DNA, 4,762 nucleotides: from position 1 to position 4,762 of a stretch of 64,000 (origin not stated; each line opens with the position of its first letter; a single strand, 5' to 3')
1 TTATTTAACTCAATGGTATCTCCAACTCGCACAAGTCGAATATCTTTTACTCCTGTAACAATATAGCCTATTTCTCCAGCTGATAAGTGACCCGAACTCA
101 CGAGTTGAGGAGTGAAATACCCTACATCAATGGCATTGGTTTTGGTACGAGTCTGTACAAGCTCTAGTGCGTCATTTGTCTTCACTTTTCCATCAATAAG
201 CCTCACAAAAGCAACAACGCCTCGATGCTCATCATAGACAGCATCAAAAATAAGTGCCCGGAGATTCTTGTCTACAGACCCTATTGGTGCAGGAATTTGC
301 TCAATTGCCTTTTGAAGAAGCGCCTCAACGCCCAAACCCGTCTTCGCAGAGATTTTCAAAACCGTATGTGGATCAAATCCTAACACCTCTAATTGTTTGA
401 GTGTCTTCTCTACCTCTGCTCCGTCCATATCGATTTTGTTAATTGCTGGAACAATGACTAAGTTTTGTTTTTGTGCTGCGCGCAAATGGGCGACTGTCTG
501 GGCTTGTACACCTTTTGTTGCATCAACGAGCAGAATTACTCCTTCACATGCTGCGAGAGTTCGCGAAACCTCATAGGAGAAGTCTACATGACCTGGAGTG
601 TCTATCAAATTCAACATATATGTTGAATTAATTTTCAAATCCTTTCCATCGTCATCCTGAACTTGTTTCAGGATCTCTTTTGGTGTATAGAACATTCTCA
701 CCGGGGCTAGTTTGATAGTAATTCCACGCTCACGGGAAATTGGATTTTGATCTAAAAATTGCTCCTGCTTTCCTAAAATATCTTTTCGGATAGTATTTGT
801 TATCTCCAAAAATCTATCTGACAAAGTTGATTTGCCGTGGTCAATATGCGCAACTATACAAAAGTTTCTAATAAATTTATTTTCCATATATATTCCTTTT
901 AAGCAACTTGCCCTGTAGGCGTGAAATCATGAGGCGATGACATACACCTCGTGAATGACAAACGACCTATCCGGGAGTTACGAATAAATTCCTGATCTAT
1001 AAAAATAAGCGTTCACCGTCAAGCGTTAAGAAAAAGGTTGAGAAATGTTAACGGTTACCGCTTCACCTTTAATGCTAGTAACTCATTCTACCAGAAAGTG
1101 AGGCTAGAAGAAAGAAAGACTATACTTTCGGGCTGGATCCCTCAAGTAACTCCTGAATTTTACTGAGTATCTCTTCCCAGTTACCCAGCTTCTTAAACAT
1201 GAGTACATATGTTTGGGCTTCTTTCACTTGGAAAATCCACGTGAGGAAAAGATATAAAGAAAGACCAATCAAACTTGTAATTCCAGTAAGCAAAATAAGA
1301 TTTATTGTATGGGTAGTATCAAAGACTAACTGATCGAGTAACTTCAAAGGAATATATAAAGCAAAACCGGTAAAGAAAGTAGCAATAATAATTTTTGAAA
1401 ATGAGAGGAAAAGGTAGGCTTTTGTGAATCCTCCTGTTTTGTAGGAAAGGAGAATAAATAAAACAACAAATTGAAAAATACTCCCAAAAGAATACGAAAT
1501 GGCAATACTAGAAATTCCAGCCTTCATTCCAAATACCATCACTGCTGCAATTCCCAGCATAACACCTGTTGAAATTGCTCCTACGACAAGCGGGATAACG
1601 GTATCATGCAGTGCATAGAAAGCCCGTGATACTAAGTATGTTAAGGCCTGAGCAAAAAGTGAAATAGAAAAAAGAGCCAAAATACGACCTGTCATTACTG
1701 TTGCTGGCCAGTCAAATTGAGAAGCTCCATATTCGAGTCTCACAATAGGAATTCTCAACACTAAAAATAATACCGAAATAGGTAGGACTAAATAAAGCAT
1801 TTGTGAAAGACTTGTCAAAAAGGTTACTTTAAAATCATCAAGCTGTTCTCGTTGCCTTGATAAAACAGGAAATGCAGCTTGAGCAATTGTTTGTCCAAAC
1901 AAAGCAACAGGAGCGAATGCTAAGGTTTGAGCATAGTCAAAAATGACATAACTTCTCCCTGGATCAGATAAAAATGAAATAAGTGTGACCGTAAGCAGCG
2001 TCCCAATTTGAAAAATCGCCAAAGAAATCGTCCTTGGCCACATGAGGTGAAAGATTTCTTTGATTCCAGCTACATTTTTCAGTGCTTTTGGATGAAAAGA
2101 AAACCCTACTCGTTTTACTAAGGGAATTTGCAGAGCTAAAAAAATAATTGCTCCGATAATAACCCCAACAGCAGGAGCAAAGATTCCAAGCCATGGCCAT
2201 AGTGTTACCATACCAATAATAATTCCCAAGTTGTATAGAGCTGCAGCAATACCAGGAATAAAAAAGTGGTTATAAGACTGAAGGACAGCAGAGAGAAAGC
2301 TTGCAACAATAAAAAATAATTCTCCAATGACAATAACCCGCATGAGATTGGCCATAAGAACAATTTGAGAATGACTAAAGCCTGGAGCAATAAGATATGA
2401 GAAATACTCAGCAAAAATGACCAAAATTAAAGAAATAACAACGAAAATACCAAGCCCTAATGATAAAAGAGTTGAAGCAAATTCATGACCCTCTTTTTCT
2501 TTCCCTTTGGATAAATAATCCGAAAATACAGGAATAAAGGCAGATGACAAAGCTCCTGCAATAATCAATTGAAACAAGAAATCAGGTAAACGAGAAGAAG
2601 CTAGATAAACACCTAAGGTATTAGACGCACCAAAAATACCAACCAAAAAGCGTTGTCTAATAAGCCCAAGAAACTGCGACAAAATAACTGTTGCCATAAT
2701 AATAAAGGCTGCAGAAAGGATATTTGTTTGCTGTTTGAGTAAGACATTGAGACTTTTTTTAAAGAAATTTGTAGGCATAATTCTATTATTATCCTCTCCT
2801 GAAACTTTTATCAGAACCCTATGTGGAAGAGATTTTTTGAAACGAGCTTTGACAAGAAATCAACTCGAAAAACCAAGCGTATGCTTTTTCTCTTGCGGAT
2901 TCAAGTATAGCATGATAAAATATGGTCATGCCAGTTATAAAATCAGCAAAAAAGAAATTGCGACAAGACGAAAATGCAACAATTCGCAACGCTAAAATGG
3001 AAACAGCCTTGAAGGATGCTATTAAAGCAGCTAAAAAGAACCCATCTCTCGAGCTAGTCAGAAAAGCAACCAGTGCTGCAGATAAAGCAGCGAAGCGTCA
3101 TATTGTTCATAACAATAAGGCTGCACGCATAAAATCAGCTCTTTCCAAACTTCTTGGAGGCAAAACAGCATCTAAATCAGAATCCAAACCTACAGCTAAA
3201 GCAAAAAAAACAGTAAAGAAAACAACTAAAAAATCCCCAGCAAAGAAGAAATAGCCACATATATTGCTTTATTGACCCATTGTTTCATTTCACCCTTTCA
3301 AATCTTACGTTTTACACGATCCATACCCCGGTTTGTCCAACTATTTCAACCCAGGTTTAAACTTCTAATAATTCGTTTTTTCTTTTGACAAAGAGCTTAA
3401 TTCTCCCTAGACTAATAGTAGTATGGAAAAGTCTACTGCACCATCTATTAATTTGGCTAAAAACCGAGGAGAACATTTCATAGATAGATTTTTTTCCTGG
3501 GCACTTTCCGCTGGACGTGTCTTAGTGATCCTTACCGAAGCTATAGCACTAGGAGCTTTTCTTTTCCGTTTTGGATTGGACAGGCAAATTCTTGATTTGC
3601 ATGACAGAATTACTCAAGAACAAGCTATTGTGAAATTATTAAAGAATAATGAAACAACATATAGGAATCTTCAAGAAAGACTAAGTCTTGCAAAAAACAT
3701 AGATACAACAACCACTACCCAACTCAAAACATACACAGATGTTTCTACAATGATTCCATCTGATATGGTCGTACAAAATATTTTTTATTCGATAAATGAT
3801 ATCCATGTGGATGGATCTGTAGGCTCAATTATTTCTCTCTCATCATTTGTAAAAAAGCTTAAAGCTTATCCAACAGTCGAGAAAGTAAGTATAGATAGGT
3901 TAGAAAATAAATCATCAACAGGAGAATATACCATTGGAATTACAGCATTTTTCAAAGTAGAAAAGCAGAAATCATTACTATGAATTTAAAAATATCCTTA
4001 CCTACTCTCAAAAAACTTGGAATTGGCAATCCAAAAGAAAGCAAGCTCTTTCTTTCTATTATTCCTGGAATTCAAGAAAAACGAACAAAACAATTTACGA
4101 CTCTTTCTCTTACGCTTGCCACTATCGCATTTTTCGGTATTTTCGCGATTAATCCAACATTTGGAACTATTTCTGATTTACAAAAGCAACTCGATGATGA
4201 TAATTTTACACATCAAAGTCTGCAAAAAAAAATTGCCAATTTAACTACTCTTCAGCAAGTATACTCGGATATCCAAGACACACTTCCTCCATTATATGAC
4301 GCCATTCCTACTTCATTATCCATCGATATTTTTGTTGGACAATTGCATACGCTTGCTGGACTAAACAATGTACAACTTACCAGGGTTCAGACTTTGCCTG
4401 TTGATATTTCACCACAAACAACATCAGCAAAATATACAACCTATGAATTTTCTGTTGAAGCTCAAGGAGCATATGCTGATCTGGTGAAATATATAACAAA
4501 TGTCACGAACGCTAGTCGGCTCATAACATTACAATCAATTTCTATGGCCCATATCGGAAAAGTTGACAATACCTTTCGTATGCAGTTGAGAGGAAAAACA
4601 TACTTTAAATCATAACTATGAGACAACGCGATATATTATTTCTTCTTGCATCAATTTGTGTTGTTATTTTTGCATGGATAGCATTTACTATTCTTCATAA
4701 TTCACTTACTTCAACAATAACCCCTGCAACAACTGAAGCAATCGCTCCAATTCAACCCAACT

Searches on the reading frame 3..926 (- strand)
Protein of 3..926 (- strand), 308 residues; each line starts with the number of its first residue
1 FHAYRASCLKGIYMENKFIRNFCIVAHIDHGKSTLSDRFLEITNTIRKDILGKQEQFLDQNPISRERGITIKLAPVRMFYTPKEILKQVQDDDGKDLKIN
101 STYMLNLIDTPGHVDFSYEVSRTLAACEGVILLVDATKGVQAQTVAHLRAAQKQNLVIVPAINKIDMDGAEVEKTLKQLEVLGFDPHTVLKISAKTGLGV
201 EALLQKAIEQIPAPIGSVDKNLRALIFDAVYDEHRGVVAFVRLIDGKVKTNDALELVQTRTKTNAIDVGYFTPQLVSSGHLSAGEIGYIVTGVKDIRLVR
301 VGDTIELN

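Call 42: search_protein_families(library=pfam, proteins=[window:3-926:-], max_evalue=0.00001)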
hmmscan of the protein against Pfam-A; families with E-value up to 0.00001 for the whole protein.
window:3-926:- (308 aa): 3 families
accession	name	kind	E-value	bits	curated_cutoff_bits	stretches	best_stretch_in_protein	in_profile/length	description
PF00009.33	GTP_EFTU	-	2.8e-52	177.5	26.5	1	19-212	3-187/188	Elongation factor Tu GTP binding domain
PF03144.31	GTP_EFTU_D2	-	8.9e-07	29.7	30.3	1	236-305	1-72/73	Elongation factor Tu domain 2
PF22042.2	EF-G_D2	-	3.3e-06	27.5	27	0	222-260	2-40/84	Elongation factor G domain 2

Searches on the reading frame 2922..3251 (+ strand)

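Call 42: search_protein_families(library=pfam, proteins=[window:2922-3251:+], max_evalue=0.00001)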
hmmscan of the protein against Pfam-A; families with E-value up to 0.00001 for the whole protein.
window:2922-3251:+ (110 aa): 1 family
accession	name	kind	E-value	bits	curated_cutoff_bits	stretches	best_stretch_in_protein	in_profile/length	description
PF01649.23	Ribosomal_S20p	-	5.8e-12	46.5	29.5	1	6-77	3-81/83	Ribosomal protein S20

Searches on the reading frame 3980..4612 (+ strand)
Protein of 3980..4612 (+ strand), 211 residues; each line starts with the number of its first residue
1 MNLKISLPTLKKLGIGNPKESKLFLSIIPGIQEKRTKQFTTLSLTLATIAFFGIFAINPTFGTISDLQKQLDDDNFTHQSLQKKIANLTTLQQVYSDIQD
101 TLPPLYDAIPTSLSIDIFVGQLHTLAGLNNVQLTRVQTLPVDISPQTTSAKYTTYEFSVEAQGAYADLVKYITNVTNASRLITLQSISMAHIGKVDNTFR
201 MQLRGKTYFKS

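Call 42: search_protein_families(library=pfam, proteins=[window:3980-4612:+], max_evalue=0.00001)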
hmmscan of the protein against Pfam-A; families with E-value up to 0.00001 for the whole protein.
window:3980-4612:+ (211 aa): 1 family
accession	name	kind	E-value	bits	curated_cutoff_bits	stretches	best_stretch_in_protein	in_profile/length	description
PF04350.18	PilO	-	9.4e-11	42.5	22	1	73-208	10-141/145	Pilus assembly protein, PilO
